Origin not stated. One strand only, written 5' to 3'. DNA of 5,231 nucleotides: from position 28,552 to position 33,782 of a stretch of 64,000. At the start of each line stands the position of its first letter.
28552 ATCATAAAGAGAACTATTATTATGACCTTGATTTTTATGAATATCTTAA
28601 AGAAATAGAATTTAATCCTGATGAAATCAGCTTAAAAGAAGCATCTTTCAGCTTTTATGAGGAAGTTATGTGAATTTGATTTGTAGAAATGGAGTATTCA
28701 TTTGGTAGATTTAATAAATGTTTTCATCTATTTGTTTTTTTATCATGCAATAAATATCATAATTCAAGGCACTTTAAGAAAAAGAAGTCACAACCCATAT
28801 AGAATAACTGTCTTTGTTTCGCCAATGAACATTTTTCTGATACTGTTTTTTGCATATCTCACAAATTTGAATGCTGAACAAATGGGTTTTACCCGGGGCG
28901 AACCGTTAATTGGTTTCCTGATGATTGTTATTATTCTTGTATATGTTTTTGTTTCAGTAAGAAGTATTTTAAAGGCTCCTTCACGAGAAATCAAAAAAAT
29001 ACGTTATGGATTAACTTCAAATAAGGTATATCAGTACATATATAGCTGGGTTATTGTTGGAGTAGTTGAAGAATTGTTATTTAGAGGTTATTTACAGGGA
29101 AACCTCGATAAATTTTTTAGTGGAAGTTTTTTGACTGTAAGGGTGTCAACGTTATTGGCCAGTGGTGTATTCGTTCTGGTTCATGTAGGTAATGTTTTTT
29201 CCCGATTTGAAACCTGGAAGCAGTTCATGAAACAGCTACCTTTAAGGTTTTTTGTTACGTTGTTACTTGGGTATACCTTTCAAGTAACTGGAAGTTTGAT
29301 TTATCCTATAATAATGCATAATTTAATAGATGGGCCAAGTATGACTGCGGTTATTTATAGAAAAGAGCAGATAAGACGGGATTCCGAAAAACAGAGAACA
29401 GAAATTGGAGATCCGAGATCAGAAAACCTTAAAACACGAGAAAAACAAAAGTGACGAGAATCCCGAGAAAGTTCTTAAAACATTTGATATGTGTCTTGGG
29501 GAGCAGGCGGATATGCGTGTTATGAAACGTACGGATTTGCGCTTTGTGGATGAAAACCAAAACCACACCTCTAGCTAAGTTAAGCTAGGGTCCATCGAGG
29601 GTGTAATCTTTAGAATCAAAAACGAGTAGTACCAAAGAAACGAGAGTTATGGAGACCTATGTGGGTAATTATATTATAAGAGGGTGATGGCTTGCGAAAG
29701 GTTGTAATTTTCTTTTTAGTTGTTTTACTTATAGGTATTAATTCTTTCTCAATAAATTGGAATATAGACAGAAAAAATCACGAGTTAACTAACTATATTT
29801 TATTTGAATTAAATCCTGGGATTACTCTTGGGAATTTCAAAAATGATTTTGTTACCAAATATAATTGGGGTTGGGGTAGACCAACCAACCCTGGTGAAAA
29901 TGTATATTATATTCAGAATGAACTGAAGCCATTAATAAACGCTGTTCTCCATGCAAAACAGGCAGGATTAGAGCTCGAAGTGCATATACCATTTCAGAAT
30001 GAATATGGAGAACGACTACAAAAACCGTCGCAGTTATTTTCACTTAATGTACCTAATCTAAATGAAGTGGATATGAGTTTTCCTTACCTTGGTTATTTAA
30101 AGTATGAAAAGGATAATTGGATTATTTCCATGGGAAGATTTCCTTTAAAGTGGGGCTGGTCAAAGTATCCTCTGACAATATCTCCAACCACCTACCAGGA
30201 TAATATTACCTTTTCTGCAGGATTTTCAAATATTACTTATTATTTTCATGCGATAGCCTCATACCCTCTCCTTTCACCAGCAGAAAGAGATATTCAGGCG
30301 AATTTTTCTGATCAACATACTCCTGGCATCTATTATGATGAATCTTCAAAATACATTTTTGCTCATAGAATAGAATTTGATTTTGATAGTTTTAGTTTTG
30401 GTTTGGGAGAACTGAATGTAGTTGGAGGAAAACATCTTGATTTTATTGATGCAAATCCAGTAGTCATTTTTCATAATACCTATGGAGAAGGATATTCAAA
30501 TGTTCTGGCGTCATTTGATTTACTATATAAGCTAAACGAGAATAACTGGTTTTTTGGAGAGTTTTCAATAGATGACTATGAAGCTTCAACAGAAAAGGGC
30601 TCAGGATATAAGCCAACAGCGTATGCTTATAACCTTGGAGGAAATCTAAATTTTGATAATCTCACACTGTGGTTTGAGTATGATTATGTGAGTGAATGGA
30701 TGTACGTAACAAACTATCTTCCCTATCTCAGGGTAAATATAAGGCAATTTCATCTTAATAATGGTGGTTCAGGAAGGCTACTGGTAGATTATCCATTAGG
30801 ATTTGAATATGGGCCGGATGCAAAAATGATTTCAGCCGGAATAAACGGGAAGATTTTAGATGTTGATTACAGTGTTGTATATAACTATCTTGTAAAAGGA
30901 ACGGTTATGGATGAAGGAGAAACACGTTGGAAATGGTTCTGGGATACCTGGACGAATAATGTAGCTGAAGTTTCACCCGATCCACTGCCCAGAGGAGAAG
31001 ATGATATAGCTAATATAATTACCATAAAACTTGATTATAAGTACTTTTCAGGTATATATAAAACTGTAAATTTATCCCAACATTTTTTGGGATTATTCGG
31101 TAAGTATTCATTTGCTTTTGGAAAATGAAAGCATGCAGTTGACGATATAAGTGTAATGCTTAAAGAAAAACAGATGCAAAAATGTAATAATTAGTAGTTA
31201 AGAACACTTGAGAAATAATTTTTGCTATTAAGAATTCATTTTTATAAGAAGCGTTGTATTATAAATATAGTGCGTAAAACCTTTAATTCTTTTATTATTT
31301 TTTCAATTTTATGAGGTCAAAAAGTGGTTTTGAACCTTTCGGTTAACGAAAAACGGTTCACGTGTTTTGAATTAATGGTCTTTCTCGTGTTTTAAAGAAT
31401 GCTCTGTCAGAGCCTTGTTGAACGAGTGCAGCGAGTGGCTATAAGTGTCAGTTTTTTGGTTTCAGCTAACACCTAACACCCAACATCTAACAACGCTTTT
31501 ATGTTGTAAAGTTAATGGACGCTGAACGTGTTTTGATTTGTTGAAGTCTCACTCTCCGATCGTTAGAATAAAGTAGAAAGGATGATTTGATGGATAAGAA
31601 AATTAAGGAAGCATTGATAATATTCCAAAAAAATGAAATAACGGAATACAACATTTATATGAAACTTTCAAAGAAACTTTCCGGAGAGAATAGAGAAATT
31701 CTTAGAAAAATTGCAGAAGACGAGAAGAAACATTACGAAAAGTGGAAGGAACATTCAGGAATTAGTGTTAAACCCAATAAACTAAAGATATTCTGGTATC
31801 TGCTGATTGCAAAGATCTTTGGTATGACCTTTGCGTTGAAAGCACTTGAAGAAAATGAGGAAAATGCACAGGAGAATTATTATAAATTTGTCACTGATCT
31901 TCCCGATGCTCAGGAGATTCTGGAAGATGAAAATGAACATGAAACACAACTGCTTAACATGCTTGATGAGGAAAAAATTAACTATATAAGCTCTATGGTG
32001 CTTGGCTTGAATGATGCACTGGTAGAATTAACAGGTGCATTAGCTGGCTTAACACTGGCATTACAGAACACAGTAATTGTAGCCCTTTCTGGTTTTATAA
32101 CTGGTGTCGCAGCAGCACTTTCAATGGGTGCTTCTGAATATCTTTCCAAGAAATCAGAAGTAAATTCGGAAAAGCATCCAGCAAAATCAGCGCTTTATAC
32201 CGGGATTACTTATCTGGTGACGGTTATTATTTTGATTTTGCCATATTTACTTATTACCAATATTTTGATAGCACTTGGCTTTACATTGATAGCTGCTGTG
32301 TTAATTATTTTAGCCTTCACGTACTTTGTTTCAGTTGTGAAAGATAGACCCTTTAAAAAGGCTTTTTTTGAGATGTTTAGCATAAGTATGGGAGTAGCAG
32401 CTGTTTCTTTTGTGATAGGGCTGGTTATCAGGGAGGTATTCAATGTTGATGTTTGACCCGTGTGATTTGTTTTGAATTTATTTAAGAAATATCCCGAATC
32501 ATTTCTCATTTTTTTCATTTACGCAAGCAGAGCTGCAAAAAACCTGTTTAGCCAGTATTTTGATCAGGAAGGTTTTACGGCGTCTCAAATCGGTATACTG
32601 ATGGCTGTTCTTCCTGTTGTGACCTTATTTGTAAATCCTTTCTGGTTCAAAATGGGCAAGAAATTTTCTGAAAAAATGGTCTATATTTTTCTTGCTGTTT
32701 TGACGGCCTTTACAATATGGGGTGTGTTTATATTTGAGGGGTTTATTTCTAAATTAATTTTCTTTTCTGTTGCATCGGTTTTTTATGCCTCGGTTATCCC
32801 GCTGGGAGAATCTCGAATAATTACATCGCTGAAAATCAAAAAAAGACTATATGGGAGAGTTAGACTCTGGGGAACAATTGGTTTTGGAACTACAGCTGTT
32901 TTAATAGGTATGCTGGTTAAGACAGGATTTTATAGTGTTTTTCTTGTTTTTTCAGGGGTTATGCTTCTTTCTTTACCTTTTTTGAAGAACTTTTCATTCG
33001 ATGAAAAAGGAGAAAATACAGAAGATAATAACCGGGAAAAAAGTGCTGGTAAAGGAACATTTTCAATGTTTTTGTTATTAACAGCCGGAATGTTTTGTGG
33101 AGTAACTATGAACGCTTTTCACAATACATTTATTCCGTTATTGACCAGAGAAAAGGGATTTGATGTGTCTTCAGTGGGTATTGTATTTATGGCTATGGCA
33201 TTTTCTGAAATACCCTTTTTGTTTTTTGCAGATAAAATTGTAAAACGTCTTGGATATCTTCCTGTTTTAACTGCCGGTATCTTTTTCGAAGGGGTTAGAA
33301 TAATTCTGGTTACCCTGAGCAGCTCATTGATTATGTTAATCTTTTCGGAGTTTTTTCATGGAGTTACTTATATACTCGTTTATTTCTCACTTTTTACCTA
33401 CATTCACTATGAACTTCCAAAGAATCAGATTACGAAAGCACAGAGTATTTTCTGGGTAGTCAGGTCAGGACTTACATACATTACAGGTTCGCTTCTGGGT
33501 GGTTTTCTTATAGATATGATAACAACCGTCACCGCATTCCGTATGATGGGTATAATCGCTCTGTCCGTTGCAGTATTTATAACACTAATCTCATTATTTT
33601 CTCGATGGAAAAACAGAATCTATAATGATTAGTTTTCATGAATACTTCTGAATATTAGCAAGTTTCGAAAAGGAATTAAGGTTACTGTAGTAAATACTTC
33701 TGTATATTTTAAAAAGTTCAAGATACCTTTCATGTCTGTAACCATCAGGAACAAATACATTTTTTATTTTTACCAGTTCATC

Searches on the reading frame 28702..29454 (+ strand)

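Call 33: search_protein_families(library=pfam, proteins=[window:28702-29454:+], max_evalue=0.0001)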
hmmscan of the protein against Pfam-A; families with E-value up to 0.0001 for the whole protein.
window:28702-29454:+ (250 aa): 1 family
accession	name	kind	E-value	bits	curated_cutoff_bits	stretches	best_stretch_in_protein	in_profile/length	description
PF02517.21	Rce1-like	-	9e-17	61.6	22.4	1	107-210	3-91/93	Type II CAAX prenyl endopeptidase Rce1-like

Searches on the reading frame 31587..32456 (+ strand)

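Call 75: search_protein_families(library=pfam, proteins=[window:31587-32456:+], max_evalue=0.00001)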
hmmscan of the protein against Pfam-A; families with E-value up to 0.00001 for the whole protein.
window:31587-32456:+ (289 aa): 1 family
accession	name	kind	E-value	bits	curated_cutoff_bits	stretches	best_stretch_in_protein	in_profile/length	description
PF01988.24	VIT1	-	3e-16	60.3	28.1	2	134-196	1-64/214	VIT family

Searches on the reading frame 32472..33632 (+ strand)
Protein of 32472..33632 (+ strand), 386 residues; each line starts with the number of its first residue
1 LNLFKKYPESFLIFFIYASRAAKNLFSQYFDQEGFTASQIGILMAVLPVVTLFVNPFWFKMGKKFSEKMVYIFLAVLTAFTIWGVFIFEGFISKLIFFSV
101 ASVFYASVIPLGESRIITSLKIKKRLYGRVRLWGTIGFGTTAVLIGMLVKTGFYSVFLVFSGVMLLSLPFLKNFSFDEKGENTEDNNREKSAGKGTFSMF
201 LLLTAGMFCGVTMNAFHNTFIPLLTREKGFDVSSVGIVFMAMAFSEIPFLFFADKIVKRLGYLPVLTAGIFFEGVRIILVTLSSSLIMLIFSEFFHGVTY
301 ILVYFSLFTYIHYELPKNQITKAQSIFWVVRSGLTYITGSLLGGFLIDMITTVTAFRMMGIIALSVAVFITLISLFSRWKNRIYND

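Call 75: search_protein_families(library=pfam, proteins=[window:32472-33632:+], max_evalue=0.00001)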
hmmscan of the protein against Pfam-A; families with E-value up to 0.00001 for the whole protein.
window:32472-33632:+ (386 aa): 4 families
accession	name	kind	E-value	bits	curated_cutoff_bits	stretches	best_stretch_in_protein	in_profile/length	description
PF12832.13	MFS_1_like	-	1.3e-45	156.5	25.2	1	12-358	7-373/373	MFS_1 like family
PF07690.21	MFS_1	-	1.9e-32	113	33.4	2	11-331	3-339/347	Major Facilitator Superfamily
PF03825.22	Nuc_H_symport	-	1.1e-10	41.6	25.9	1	10-376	11-391/400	Nucleoside H+ symporter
PF06779.20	MFS_4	-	3.7e-06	27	26.3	1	154-371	153-363/364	Uncharacterised MFS-type transporter YbfB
